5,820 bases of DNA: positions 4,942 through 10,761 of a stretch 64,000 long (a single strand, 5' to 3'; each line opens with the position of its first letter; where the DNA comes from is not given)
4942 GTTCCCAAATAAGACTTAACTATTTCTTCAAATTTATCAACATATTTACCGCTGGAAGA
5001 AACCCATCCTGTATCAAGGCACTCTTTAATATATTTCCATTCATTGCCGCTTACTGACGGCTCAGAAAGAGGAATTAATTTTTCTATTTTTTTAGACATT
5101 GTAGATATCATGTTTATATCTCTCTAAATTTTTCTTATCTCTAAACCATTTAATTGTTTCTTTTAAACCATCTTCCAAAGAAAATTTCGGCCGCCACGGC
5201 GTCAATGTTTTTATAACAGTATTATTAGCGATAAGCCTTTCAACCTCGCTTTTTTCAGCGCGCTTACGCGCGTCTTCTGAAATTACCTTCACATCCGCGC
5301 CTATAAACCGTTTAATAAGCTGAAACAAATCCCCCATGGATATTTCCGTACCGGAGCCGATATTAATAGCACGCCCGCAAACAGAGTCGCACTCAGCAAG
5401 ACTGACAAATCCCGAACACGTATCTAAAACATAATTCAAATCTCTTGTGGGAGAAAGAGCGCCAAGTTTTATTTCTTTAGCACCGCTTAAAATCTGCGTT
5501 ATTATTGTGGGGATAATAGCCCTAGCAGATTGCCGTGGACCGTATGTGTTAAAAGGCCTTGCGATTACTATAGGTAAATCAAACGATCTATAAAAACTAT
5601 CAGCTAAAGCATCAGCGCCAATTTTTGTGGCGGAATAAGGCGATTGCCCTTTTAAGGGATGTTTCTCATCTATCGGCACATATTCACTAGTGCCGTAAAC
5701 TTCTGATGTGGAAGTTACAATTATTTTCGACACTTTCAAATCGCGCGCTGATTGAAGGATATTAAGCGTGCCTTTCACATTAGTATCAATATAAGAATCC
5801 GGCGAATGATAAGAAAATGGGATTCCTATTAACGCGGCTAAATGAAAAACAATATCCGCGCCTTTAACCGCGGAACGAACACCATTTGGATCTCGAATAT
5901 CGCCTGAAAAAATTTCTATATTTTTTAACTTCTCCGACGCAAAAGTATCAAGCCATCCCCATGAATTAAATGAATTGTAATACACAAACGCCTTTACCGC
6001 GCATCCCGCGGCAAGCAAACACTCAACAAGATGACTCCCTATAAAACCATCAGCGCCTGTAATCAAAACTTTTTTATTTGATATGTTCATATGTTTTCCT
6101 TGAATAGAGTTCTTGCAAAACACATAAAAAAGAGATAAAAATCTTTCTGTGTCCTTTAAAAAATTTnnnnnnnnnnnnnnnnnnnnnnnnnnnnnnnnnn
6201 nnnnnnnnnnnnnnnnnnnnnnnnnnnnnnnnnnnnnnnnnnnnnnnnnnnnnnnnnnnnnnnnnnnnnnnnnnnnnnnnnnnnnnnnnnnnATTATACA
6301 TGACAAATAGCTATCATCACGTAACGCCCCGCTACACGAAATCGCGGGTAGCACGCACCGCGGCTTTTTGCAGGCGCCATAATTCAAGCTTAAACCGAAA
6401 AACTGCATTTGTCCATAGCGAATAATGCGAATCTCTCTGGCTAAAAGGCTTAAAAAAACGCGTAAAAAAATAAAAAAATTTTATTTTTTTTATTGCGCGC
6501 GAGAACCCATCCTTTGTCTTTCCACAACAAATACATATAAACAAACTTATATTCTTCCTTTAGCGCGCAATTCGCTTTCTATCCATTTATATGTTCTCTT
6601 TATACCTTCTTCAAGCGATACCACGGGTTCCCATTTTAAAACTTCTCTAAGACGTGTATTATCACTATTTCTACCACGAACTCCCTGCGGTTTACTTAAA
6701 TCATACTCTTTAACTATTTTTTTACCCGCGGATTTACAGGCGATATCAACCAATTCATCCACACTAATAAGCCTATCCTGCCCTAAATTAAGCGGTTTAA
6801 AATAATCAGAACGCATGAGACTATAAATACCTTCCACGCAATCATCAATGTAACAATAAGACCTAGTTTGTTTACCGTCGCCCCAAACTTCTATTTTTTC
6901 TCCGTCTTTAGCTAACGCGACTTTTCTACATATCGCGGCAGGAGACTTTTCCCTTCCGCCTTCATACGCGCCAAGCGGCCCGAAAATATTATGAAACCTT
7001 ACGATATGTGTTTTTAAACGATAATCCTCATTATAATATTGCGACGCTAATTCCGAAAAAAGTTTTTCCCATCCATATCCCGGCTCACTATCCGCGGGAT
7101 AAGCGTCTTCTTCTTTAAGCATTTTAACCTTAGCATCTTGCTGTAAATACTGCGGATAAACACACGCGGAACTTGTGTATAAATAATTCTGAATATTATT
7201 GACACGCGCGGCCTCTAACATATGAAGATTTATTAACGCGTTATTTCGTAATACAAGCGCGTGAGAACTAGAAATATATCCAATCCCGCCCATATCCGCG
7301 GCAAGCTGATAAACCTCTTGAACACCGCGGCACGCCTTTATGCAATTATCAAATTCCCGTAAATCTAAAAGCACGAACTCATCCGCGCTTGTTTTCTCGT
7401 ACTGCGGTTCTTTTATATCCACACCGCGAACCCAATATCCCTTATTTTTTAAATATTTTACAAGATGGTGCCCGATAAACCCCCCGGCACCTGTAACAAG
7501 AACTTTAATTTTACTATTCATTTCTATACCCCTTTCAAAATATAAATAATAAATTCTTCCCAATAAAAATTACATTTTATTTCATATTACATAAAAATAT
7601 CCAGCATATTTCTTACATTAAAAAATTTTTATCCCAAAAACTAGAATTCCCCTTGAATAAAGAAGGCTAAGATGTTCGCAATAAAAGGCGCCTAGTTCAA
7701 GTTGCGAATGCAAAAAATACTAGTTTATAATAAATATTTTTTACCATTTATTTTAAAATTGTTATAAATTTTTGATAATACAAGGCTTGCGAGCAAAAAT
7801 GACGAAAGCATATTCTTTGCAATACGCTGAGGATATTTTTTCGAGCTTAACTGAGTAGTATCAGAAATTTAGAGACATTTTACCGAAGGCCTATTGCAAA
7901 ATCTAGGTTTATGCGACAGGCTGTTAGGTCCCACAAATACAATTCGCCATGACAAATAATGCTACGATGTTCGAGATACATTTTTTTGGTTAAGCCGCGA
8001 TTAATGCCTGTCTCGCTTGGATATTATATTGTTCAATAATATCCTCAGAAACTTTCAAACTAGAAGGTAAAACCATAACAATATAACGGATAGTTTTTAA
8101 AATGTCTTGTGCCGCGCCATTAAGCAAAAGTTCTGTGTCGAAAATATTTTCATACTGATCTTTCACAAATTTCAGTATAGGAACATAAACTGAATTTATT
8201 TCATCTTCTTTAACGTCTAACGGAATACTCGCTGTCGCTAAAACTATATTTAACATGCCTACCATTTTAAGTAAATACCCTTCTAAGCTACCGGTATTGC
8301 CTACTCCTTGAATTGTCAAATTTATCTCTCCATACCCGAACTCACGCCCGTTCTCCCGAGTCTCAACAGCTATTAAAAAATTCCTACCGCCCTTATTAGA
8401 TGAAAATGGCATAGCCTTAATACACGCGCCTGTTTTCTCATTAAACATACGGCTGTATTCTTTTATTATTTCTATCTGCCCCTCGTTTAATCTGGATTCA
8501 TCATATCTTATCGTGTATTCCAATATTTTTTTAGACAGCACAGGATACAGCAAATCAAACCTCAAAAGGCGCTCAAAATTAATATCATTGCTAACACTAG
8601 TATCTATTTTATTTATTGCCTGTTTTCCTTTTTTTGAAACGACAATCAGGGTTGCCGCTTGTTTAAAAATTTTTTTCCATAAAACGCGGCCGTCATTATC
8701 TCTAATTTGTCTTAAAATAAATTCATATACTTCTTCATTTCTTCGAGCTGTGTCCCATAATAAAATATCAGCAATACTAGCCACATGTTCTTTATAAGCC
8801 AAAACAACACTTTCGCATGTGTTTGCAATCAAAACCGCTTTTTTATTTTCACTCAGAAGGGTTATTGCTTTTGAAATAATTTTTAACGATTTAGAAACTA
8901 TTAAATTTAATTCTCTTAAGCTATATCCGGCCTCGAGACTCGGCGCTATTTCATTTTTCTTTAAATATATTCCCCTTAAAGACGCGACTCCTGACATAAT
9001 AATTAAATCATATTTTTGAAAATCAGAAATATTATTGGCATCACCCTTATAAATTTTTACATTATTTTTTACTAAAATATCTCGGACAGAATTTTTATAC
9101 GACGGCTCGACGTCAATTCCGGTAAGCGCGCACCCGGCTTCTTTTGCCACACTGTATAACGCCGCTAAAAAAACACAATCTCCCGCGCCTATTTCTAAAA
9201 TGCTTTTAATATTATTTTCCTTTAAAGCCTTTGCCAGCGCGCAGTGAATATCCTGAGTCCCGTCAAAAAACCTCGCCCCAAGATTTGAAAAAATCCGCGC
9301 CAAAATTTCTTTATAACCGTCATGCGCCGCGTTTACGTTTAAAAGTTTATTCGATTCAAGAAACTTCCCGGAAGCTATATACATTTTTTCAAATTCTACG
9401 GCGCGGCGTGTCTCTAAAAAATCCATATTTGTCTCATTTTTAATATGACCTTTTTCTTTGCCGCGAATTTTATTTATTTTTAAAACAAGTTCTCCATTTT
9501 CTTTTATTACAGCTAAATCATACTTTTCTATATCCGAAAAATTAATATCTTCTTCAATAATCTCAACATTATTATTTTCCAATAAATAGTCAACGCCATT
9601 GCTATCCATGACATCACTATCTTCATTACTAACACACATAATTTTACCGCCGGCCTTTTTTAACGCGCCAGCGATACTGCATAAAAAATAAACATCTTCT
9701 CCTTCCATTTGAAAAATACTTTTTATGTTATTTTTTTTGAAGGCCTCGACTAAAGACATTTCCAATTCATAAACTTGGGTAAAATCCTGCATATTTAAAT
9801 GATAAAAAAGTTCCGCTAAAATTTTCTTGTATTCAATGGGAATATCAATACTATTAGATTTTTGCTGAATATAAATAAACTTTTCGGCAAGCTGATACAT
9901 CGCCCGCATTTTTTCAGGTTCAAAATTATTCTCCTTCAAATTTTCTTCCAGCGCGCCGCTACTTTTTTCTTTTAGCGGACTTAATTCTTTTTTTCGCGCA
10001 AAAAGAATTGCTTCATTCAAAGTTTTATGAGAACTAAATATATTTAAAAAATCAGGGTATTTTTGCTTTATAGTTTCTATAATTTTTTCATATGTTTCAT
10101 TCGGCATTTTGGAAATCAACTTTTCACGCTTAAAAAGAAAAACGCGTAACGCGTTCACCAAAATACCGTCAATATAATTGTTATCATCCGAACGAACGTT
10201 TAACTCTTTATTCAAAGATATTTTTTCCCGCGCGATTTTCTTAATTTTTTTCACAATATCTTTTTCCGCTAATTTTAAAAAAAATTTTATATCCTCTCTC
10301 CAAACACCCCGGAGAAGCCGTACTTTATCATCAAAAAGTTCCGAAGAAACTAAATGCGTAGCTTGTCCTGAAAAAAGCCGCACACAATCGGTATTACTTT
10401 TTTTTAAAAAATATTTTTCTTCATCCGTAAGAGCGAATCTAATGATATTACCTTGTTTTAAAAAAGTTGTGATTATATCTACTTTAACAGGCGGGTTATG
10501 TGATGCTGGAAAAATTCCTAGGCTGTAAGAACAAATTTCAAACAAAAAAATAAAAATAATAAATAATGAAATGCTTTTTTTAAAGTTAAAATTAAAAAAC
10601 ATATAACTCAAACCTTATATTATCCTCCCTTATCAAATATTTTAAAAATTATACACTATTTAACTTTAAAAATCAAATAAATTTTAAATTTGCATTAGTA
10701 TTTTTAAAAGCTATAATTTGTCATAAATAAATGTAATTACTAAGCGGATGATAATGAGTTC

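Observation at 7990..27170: Three large anchor-bearing enzymes with different chemistries share one unrecognised C-terminal domain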

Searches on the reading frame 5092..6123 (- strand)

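Call 92: search_protein_families(library=pfam, proteins=[window:5092-6123:-], max_evalue=0.00001)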
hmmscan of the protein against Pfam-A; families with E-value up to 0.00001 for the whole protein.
window:5092-6123:- (343 aa): 9 families
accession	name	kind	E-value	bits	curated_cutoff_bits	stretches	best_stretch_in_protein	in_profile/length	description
PF16363.11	GDP_Man_Dehyd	-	1.1e-65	222.8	27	1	20-323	1-332/332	GDP-mannose 4,6 dehydratase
PF01370.27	Epimerase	-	1.3e-50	172.5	20.9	1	19-256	1-240/240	NAD dependent epimerase/dehydratase family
PF01073.25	3Beta_HSD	-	4.5e-23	82.1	22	1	20-232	1-218/280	3-beta hydroxysteroid dehydrogenase/isomerase family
PF02719.21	Polysacc_synt_2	-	7.5e-16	58.6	20.2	1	19-140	1-129/293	Polysaccharide biosynthesis protein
PF07993.18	NAD_binding_4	-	2.5e-14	53.5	20.1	1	21-199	1-213/258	Male sterility protein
PF13460.12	NAD_binding_10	-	3e-11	43.9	27.2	1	23-190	1-143/184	NAD(P)H-binding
PF05368.20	NmrA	-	4e-08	33.6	27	1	16-97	2-78/298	NmrA-like family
PF00106.31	adh_short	-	2.4e-07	30.9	26.6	1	17-177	1-163/195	short chain dehydrogenase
PF04321.23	RmlD_sub_bind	-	5.2e-07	29.5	27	1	18-168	2-130/287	RmlD substrate binding domain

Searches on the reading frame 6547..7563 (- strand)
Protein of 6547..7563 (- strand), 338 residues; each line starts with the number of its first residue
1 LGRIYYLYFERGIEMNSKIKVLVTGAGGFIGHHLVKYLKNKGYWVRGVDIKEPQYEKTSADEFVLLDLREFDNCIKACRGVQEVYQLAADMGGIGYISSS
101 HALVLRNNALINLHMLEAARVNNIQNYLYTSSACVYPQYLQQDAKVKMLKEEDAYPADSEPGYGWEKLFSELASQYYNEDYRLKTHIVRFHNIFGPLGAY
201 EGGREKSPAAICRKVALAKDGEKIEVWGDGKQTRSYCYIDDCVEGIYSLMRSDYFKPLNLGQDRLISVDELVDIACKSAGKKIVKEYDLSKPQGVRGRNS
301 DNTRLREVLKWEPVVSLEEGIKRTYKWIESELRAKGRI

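Call 92: search_protein_families(library=pfam, proteins=[window:6547-7563:-], max_evalue=0.00001)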
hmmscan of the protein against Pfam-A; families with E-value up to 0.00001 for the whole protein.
window:6547-7563:- (338 aa): 3 families
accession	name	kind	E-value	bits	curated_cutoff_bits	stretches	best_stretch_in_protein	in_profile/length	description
PF01370.27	Epimerase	-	5.8e-45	154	20.9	1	21-252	1-227/240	NAD dependent epimerase/dehydratase family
PF16363.11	GDP_Man_Dehyd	-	5.7e-31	108.6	27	1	22-324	1-332/332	GDP-mannose 4,6 dehydratase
PF01073.25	3Beta_HSD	-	7.8e-10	38.7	22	1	22-239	1-218/280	3-beta hydroxysteroid dehydrogenase/isomerase family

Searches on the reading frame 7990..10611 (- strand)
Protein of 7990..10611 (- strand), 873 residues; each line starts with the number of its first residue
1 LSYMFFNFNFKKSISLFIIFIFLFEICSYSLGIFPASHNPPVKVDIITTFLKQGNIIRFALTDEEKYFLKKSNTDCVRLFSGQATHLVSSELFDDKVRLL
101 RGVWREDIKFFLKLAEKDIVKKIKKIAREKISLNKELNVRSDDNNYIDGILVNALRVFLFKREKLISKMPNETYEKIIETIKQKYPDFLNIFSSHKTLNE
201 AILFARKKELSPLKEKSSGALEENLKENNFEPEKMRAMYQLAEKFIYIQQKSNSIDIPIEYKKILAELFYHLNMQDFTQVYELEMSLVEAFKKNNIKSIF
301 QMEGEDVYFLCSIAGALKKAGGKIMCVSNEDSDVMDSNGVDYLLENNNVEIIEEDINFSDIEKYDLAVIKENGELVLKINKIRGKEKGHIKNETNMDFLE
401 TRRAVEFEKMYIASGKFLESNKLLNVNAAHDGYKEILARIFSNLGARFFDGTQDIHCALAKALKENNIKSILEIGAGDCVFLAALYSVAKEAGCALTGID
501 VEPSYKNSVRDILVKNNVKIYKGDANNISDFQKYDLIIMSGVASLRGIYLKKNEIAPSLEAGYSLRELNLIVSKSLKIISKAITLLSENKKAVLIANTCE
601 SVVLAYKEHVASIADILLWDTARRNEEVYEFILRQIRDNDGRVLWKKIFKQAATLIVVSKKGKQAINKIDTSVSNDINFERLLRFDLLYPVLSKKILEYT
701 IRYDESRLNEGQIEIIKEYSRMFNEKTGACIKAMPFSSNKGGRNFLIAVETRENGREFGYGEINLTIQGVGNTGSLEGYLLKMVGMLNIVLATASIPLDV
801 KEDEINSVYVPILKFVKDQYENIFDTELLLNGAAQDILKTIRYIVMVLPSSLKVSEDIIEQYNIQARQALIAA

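Call 5: search_protein_families(library=pfam, proteins=[window:7990-10611:-], max_evalue=0.1)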
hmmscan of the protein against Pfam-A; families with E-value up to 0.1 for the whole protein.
window:7990-10611:- (873 aa): 1 family
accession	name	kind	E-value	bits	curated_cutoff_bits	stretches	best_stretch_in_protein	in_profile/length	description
PF08242.18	Methyltransf_12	-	0.0047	18.1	30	1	472-544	1-76/98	Methyltransferase domain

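Call 19: search_protein_families(library=ncbifam, proteins=[window:7990-10611:-], max_evalue=0.1)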
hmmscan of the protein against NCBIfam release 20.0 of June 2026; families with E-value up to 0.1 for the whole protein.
window:7990-10611:- (873 aa): 2 families
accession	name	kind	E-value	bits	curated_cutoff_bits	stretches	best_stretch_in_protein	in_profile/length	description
TIGR02072.1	BioC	equivalog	0.0035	17.2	184.95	1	455-538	19-102/244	malonyl-ACP O-methyltransferase BioC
NF041650.1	nod_mtase_NodS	equivalog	0.0046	16.7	300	0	459-542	30-110/190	nodulation methyltransferase NodS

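Call 42: find_homologous_proteins(query=window:7990-10611:-, max_evalue=0.01)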
Query window:7990-10611:- (873 aa): 1 proteins with E <= 0.01 among 8000 candidates.
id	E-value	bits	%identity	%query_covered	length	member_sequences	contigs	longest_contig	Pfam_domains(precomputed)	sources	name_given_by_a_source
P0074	0.0e+0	1889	100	100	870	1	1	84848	-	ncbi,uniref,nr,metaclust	ncbi:hypothetical protein OMAG_001178 [Candidatus Omnitrophus magneticus]|uniref:Methyltransferase d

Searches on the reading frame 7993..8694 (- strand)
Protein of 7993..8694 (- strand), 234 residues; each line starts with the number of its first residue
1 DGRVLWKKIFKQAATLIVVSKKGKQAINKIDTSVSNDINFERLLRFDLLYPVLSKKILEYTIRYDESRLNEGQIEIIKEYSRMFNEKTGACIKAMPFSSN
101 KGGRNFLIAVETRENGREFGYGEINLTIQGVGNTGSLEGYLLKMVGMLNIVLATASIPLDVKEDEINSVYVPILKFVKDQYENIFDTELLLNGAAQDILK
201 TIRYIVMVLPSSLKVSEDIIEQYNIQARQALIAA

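Call 7: find_homologous_proteins(query=window:7993-8694:-, max_evalue=0.01)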
Query seq(234 aa): 376 candidates shared short words with the query, none scored E <= 0.01.
